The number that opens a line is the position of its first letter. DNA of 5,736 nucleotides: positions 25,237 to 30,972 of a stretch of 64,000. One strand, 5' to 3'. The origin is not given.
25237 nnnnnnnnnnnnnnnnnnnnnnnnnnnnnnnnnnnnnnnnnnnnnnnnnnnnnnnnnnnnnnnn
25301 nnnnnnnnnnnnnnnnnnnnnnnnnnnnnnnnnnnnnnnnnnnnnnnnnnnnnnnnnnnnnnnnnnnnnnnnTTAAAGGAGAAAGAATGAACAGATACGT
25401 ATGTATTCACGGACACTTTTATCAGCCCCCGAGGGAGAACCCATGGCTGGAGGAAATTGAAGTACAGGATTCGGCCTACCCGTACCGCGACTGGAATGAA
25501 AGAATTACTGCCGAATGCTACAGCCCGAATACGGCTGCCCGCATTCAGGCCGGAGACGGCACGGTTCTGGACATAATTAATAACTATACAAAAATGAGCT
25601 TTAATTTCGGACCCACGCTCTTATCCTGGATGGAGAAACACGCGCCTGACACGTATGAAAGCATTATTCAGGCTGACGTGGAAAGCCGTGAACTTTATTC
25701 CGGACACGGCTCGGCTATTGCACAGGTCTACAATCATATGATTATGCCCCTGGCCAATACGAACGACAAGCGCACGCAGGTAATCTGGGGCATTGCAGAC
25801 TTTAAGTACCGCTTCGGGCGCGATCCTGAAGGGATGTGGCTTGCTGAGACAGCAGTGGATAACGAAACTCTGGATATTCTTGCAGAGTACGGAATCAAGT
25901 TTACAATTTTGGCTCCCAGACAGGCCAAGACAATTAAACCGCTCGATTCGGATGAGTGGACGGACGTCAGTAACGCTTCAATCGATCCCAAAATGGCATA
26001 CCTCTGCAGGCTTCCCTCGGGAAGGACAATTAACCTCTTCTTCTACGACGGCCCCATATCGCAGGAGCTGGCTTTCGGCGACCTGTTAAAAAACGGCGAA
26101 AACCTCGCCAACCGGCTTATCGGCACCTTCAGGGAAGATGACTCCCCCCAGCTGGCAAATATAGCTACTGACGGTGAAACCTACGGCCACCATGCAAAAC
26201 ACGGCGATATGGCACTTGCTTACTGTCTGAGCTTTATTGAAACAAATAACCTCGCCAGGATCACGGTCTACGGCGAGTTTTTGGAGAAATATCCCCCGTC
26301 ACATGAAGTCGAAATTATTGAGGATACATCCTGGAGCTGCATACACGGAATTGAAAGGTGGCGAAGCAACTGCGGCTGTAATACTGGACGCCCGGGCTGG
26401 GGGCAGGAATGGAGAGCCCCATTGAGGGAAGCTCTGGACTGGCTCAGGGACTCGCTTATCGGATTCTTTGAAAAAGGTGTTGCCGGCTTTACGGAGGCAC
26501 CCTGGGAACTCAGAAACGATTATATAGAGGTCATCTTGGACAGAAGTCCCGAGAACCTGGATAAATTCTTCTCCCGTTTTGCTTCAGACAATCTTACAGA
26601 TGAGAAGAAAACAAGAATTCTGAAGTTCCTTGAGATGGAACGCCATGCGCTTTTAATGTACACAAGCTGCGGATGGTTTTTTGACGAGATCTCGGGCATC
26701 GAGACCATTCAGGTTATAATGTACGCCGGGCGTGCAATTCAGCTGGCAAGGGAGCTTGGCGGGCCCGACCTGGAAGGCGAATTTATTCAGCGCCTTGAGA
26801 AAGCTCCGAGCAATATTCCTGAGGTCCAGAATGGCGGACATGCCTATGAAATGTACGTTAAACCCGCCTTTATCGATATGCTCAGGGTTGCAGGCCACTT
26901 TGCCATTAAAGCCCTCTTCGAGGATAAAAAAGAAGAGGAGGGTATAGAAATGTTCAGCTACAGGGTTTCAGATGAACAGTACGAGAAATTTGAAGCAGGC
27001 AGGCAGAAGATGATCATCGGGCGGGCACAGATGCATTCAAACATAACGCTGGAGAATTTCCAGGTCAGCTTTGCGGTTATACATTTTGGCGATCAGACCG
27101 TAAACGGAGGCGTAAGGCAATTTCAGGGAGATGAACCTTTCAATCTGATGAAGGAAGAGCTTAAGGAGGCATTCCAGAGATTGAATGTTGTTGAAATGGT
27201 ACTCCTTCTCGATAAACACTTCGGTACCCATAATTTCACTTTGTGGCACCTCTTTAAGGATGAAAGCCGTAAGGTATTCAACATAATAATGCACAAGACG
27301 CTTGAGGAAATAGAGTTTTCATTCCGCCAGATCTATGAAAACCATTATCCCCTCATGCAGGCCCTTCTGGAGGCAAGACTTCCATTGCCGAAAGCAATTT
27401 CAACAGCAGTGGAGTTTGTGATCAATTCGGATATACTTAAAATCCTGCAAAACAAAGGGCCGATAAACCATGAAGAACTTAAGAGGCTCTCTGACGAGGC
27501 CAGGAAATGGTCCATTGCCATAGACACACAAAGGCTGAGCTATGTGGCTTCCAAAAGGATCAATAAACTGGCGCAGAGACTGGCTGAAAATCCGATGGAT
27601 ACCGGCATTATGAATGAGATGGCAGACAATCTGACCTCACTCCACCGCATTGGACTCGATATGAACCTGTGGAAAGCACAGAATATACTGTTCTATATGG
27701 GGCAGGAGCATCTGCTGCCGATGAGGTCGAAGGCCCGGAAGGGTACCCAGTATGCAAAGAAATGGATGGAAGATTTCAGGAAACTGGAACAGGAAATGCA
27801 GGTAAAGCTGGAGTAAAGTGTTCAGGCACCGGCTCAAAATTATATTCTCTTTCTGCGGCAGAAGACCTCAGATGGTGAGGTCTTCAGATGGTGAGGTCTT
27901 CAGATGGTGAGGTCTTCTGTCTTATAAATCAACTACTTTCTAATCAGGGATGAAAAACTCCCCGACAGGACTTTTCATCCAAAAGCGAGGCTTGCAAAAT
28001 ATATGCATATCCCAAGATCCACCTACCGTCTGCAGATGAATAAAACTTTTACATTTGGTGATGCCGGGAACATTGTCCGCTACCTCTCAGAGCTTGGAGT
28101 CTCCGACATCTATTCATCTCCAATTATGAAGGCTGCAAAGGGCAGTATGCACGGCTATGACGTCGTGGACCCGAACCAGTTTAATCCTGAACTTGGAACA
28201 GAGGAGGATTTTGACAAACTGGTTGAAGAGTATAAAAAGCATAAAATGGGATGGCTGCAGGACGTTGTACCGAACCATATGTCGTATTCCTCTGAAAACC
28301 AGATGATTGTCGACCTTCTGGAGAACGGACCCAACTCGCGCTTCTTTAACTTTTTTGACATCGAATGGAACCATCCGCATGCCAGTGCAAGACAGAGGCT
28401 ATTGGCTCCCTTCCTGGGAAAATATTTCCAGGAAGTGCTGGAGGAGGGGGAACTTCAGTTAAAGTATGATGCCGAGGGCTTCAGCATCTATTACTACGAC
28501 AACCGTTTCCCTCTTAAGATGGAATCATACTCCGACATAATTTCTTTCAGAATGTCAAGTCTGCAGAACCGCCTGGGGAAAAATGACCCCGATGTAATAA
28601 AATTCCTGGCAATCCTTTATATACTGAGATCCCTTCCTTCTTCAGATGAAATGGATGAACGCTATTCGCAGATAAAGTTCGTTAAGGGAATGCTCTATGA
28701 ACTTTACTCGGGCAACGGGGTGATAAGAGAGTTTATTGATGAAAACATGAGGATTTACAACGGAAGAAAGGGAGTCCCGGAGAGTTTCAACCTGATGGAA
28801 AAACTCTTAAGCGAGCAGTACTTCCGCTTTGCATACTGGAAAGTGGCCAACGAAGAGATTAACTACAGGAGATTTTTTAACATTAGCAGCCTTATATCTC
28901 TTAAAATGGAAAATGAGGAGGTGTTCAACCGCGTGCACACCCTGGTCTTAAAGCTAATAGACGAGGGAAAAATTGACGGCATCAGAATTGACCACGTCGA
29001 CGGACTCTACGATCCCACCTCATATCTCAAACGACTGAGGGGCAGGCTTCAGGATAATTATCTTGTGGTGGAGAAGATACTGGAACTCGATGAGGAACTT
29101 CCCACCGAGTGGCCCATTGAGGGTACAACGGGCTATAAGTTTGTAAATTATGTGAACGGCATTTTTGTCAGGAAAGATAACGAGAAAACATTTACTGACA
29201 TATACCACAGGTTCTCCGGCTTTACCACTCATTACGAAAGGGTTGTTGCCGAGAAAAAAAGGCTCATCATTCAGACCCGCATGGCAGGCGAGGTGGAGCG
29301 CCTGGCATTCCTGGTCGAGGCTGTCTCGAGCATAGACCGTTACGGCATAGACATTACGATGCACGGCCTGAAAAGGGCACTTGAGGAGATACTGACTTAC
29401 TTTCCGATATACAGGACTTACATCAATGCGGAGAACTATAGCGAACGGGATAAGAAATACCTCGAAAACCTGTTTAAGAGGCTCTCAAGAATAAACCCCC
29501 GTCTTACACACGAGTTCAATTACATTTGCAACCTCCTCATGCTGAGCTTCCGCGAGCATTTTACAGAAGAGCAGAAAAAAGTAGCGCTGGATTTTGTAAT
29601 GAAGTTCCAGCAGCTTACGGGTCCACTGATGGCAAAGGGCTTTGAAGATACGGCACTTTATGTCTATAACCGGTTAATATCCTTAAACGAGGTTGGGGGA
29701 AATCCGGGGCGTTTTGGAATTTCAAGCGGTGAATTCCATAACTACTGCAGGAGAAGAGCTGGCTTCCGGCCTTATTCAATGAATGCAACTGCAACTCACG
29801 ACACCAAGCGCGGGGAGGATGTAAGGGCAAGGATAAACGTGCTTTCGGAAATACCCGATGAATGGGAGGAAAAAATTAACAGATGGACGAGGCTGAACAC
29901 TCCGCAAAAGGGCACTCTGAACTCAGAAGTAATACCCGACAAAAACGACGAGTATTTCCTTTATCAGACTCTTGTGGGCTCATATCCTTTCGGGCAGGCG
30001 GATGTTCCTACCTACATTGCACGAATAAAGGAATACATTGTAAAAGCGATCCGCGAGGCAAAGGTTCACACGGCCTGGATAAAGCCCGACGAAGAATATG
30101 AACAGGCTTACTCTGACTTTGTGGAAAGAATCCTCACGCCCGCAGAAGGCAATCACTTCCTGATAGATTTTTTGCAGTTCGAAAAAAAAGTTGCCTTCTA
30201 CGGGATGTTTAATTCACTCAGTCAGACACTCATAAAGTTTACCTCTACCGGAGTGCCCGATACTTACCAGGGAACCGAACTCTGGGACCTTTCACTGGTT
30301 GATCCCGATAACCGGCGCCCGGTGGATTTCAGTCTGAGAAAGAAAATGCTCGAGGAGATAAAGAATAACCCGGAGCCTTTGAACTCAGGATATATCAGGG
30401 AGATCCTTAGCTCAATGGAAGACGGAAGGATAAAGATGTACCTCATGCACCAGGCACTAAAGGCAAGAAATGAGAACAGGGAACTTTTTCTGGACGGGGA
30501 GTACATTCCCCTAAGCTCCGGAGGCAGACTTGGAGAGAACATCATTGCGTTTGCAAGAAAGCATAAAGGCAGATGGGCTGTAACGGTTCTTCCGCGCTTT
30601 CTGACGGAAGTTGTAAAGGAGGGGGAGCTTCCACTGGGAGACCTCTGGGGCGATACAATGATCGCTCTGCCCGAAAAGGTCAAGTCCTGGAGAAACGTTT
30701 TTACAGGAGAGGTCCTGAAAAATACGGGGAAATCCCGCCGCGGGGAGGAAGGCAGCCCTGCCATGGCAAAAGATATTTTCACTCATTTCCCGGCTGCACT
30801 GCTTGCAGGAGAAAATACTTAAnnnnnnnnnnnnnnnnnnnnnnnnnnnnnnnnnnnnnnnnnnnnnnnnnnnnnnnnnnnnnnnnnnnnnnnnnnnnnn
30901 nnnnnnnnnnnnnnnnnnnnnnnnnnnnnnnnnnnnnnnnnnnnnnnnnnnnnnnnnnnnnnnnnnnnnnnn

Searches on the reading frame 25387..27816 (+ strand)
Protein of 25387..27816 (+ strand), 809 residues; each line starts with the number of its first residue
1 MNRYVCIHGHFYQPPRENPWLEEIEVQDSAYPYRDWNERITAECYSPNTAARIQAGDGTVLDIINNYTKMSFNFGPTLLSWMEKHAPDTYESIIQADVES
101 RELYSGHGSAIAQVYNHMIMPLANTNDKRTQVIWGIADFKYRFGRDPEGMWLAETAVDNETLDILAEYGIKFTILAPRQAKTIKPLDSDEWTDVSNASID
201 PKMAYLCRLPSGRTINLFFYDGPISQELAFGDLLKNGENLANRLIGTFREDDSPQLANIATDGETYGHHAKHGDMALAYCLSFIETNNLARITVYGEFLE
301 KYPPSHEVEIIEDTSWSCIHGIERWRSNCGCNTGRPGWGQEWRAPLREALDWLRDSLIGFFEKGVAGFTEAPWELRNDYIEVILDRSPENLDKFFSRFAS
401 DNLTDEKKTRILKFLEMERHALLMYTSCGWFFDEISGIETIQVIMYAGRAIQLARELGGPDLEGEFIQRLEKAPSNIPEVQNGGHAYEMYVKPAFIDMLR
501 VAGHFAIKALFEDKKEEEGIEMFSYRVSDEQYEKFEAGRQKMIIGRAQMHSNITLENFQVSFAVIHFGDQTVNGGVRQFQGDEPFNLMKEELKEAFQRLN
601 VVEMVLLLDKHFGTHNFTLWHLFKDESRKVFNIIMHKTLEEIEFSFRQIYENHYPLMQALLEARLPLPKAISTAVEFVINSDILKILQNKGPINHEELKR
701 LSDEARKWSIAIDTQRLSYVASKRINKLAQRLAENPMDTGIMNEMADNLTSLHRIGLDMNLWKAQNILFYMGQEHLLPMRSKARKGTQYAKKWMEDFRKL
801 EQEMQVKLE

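Call 7: search_protein_families(library=pfam, proteins=[window:25387-27816:+], max_evalue=0.0001)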
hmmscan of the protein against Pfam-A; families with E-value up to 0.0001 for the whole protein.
window:25387-27816:+ (809 aa): 2 families
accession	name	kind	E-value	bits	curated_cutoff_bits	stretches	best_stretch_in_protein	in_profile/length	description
PF12055.13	DUF3536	-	7e-112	373.9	25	1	338-623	1-284/284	Domain of unknown function (DUF3536)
PF03065.20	Glyco_hydro_57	-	4.4e-21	75.9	21.2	1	67-308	70-288/291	Glycosyl hydrolase family 57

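Call 75: search_protein_families(library=ncbifam, proteins=[window:25387-27816:+], max_evalue=1e-10)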
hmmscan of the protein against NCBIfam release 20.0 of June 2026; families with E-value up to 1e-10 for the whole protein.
window:25387-27816:+ (809 aa): 0 families

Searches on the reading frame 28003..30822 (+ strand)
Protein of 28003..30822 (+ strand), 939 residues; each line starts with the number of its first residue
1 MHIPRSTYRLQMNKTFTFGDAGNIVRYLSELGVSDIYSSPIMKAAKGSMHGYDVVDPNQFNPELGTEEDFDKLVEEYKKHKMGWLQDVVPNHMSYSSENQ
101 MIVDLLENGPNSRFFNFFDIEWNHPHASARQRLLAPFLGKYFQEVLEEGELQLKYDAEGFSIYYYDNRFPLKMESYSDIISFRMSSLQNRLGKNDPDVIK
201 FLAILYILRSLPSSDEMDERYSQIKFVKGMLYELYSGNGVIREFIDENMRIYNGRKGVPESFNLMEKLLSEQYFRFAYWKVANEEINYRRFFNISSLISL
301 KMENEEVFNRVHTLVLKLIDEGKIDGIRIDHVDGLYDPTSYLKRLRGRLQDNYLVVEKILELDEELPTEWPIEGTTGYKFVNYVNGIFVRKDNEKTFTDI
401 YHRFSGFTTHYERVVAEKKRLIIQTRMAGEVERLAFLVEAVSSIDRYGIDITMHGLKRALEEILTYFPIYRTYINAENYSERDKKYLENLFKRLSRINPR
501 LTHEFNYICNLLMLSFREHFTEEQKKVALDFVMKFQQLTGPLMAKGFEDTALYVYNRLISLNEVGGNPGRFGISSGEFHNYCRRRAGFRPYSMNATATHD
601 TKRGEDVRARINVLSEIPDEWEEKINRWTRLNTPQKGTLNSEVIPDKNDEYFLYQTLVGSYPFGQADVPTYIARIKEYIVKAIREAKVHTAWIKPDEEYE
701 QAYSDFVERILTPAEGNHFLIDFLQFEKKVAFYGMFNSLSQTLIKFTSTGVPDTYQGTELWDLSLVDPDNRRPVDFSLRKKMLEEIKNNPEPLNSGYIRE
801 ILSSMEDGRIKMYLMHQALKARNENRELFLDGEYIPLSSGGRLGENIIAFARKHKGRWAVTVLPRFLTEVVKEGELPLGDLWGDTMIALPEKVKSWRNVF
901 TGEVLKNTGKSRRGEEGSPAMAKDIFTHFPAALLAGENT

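Call 7: search_protein_families(library=pfam, proteins=[window:28003-30822:+], max_evalue=0.0001)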
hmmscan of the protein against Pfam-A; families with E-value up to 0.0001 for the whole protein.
window:28003-30822:+ (939 aa): 1 family
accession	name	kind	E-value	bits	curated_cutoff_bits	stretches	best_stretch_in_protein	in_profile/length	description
PF00128.31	Alpha-amylase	-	4.3e-22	79.4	22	1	26-99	26-98/446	Alpha amylase, catalytic domain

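Call 75: search_protein_families(library=ncbifam, proteins=[window:28003-30822:+], max_evalue=1e-10)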
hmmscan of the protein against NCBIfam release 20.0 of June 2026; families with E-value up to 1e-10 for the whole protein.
window:28003-30822:+ (939 aa): 11 families
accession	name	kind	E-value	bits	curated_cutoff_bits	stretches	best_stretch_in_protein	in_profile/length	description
NF011087.0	PRK14511.1-5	equivalog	0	1125.8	1556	2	352-935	405-993/996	malto-oligosyltrehalose synthase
NF011077.0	PRK14507.1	equivalog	0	1012.7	2148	1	2-937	741-1691/1693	malto-oligosyltrehalose synthase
TIGR02401.1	trehalose_TreY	equivalog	1.7e-282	939.6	498.65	1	4-908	1-819/838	malto-oligosyltrehalose synthase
NF011088.0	PRK14511.1-6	equivalog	2.3e-247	823.7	1877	2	352-937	428-1009/1009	malto-oligosyltrehalose synthase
NF011086.0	PRK14511.1-3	equivalog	3.5e-221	736.9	1411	1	2-905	2-900/924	malto-oligosyltrehalose synthase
NF011085.0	PRK14511.1-2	equivalog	5.3e-220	732.9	1312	2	253-934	221-870/873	malto-oligosyltrehalose synthase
NF011084.0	PRK14511.1-1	equivalog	3e-162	541.9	1021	3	522-852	384-679/728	malto-oligosyltrehalose synthase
NF041090.1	Cyc-maltodext_AglB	equivalog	7.2e-19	67.9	540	1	4-124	47-164/470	cyclomaltodextrinase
NF008051.0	PRK10785.1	equivalog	1e-11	43.7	568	0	25-96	185-254/607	maltodextrin glucosidase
TIGR02403.1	trehalose_treC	equivalog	1.8e-11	43.5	799.05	0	25-108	33-113/544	alpha,alpha-phosphotrehalase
TIGR02456.1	treS_nterm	equivalog_domain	4.6e-11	41.9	678.35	0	25-99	34-107/539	maltose alpha-D-glucosyltransferase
